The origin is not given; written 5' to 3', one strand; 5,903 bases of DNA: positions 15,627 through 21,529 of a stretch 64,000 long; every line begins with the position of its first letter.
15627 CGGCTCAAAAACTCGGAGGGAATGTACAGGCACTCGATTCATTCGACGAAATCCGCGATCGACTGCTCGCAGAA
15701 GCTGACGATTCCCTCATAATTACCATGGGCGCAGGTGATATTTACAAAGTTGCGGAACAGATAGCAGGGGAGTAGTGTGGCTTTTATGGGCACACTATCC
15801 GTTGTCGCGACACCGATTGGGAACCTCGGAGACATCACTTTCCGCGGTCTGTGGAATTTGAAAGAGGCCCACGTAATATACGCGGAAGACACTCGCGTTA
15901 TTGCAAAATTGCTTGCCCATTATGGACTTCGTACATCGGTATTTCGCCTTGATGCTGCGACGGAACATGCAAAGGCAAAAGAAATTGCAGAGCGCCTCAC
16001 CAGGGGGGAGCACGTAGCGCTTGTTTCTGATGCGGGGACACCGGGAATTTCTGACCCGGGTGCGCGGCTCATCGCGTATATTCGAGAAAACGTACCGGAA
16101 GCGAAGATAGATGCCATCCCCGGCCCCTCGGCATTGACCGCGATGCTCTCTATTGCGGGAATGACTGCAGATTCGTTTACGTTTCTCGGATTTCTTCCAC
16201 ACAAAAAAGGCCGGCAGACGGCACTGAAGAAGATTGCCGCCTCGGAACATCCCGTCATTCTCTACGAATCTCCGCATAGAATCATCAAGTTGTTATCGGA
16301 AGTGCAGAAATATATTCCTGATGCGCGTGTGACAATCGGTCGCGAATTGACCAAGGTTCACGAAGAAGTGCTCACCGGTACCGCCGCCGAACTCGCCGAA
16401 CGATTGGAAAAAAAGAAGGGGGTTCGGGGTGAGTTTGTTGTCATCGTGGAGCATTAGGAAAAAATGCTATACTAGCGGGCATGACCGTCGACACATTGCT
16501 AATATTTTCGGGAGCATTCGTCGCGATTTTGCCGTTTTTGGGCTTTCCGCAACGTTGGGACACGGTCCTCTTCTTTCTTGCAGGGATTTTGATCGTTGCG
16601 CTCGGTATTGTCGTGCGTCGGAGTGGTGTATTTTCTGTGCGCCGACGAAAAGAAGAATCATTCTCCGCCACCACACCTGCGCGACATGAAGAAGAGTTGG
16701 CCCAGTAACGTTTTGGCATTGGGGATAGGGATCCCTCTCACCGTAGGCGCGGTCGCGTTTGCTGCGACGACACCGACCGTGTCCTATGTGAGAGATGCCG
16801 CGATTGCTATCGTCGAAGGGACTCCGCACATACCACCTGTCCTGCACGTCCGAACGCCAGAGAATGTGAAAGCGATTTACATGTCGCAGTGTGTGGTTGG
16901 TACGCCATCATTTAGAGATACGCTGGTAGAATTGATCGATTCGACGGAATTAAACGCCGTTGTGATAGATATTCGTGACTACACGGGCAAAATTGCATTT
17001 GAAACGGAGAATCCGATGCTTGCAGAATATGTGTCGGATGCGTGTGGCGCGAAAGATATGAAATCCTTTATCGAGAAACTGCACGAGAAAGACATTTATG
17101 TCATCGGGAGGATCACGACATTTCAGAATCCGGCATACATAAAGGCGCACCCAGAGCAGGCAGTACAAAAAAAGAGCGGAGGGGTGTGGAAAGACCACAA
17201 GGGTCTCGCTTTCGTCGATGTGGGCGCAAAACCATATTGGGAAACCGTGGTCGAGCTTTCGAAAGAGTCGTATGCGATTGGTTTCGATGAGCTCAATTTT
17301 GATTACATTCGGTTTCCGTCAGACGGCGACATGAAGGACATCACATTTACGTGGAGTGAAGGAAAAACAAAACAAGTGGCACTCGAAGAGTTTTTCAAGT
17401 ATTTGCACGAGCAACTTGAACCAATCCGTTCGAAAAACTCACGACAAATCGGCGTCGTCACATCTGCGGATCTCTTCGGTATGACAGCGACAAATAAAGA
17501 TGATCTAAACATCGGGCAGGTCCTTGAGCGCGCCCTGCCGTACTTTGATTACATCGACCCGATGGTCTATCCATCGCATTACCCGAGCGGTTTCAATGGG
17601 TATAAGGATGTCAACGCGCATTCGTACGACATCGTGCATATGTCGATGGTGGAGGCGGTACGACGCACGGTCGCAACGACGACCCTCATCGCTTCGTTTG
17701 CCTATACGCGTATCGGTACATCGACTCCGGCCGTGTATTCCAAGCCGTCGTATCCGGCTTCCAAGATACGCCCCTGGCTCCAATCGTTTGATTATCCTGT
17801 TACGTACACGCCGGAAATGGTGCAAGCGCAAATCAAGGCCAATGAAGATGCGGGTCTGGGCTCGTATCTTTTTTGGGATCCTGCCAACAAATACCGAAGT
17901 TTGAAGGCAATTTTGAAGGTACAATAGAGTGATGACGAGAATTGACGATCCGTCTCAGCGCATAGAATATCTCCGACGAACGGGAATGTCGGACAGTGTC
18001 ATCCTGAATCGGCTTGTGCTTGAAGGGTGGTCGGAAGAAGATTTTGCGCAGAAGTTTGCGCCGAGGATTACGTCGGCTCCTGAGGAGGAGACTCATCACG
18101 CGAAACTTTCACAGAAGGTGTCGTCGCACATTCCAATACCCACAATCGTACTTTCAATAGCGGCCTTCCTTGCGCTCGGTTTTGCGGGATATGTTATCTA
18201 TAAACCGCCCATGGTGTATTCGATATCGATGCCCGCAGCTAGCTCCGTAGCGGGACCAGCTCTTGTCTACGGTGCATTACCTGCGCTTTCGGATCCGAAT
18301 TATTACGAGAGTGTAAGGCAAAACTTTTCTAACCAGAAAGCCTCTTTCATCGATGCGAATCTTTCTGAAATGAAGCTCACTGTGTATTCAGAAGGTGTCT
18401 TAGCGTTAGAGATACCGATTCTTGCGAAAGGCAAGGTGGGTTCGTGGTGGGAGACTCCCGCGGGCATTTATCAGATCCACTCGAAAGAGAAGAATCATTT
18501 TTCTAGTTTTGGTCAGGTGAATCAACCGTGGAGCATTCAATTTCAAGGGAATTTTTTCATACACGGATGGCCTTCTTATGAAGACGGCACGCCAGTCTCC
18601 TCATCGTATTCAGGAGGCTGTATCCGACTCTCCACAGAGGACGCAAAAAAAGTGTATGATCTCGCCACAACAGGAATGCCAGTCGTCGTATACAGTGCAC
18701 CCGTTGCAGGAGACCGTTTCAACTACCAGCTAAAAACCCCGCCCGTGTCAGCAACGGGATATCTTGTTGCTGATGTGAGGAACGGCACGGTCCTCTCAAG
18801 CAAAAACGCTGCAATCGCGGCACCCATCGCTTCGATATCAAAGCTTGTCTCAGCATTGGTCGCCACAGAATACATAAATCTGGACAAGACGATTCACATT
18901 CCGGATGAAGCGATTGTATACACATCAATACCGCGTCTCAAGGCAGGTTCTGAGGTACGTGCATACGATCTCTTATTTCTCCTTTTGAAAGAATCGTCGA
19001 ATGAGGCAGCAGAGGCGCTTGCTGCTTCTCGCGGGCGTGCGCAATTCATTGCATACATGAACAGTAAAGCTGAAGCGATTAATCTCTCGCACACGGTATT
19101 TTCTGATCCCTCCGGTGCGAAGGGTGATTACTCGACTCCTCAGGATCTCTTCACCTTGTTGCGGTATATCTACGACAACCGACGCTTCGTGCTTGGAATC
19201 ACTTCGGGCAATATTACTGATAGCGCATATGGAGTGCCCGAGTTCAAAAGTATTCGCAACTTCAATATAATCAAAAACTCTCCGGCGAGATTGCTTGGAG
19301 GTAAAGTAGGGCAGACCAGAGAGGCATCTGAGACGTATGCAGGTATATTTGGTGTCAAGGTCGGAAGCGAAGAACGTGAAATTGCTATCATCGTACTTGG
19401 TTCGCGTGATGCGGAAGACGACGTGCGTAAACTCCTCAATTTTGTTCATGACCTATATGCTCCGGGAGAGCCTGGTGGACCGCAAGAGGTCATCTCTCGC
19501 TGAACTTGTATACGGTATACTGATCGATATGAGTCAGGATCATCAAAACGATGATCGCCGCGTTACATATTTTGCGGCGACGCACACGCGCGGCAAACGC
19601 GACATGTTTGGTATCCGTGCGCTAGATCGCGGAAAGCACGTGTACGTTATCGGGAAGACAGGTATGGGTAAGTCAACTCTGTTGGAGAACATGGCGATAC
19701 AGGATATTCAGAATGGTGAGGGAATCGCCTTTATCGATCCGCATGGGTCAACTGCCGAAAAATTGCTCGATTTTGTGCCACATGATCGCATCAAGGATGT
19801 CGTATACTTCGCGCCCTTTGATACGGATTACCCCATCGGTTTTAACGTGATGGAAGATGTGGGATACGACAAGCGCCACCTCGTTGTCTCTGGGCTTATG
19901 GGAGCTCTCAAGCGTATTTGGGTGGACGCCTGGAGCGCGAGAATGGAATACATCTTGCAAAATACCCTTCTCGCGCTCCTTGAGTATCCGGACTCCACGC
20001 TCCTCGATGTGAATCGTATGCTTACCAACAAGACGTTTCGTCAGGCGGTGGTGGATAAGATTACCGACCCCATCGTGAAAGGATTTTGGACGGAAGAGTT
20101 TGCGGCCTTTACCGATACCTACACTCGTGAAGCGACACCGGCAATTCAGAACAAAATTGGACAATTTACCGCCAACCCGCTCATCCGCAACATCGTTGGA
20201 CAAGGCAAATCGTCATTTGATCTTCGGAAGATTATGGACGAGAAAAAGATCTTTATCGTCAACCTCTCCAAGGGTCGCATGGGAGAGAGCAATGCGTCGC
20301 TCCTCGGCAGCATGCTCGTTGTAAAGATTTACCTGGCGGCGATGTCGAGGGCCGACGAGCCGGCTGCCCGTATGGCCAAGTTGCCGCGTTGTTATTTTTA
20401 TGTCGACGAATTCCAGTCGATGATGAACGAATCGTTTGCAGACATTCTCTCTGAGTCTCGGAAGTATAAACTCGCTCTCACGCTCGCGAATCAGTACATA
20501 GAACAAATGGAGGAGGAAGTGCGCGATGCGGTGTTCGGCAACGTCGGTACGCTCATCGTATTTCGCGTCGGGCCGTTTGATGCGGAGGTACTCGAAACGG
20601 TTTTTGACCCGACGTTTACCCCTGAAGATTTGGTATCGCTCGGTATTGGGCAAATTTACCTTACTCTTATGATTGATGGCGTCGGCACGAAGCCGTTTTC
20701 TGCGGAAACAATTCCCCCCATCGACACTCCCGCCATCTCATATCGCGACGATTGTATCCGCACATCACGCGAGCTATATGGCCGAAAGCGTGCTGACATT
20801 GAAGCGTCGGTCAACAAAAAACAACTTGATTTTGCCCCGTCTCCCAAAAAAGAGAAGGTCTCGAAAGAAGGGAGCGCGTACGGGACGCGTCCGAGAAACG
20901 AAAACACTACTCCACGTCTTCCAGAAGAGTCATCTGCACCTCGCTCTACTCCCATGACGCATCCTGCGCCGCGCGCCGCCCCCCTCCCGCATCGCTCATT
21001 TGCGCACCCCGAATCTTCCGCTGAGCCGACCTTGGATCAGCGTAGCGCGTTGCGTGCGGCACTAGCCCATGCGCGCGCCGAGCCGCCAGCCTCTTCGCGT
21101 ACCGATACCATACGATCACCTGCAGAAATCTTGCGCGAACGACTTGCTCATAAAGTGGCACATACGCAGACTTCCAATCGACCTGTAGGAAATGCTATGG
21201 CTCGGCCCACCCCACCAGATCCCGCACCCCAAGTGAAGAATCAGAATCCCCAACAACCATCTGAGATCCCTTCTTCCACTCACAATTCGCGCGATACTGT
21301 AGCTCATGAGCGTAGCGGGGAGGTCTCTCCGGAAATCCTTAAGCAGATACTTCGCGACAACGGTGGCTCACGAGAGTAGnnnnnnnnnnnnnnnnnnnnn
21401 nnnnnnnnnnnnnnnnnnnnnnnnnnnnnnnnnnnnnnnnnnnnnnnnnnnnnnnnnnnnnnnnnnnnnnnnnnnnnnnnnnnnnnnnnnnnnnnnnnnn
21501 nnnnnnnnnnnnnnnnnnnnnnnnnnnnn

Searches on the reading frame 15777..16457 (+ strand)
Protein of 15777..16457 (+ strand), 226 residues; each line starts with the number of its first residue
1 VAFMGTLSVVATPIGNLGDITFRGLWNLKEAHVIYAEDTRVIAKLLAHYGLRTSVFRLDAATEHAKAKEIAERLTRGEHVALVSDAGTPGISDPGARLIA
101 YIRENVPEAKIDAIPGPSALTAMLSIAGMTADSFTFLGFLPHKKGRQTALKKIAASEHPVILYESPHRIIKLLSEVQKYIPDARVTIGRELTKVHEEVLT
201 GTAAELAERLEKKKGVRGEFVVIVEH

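Call 9: search_protein_families(library=pfam, proteins=[window:15777-16457:+], max_evalue=0.001)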
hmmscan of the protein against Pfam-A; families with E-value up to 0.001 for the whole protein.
window:15777-16457:+ (226 aa): 1 family
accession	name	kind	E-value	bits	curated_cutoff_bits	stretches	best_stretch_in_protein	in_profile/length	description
PF00590.25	TP_methylase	-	4e-31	109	27.8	1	6-207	1-212/212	Tetrapyrrole (Corrin/Porphyrin) Methylases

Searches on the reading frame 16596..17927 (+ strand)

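Call 9: search_protein_families(library=pfam, proteins=[window:16596-17927:+], max_evalue=0.001)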
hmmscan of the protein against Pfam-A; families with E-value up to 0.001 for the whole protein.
window:16596-17927:+ (443 aa): 2 families
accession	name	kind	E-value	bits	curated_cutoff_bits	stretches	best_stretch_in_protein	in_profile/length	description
PF13200.12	DUF4015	-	8.7e-83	278.4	27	1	93-433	1-313/313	Putative glycosyl hydrolase domain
PF14871.12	GHL6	-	0.00022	21.9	35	1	109-201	4-92/132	Hypothetical glycosyl hydrolase 6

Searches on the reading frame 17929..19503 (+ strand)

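Call 9: search_protein_families(library=pfam, proteins=[window:17929-19503:+], max_evalue=0.001)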
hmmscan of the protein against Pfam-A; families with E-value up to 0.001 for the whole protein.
window:17929-19503:+ (524 aa): 3 families
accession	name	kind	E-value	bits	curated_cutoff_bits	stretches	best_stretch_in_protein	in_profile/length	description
PF00768.25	Peptidase_S11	-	1.7e-20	74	27.6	1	269-470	6-219/239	D-alanyl-D-alanine carboxypeptidase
PF03734.19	YkuD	-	2.5e-17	64.2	23.4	1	140-254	3-146/146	L,D-transpeptidase catalytic domain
PF13354.11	Beta-lactamase2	-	2.4e-07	30.7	22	1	278-419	2-158/214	Beta-lactamase enzyme family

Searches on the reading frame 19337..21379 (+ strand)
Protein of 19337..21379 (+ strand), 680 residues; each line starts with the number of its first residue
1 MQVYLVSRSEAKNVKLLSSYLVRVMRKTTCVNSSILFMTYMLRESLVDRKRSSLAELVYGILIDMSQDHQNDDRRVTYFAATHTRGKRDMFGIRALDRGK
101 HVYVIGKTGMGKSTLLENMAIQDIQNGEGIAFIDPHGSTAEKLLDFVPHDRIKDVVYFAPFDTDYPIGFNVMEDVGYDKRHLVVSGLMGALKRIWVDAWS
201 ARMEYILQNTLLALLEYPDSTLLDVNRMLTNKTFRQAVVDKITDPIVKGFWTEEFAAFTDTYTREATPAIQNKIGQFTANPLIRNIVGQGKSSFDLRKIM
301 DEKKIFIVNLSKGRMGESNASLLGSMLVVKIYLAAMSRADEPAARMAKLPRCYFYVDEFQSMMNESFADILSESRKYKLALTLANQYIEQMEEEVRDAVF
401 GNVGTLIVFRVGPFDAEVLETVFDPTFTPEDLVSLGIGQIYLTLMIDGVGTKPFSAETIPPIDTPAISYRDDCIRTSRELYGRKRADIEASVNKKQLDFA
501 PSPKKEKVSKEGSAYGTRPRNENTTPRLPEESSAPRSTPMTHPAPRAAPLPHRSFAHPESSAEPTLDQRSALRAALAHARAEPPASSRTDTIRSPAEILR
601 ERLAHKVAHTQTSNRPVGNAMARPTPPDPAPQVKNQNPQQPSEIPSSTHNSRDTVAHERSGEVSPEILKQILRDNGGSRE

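Call 9: search_protein_families(library=pfam, proteins=[window:19337-21379:+], max_evalue=0.001)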
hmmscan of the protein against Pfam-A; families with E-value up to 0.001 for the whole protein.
window:19337-21379:+ (680 aa): 4 families
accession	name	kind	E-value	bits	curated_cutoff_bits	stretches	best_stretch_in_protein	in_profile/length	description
PF10412.15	TrwB_AAD_bind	-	2.9e-08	33.5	20.5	1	100-412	16-311/387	Type IV secretion-system coupling protein DNA-binding domain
PF02534.20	T4SS-DNA_transf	-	8e-07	28.7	20.1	1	100-394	45-347/468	Type IV secretory system Conjugative DNA transfer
PF12696.13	TraG-D_C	-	2.9e-05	24.4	22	1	351-419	1-72/126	TraM recognition site of TraD and TraG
PF13401.12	AAA_22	-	0.00032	21.4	27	0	99-143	5-50/130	AAA domain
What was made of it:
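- A T4SS coupling-protein-like gene lies just to the left at 19337-21379 (call 9).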
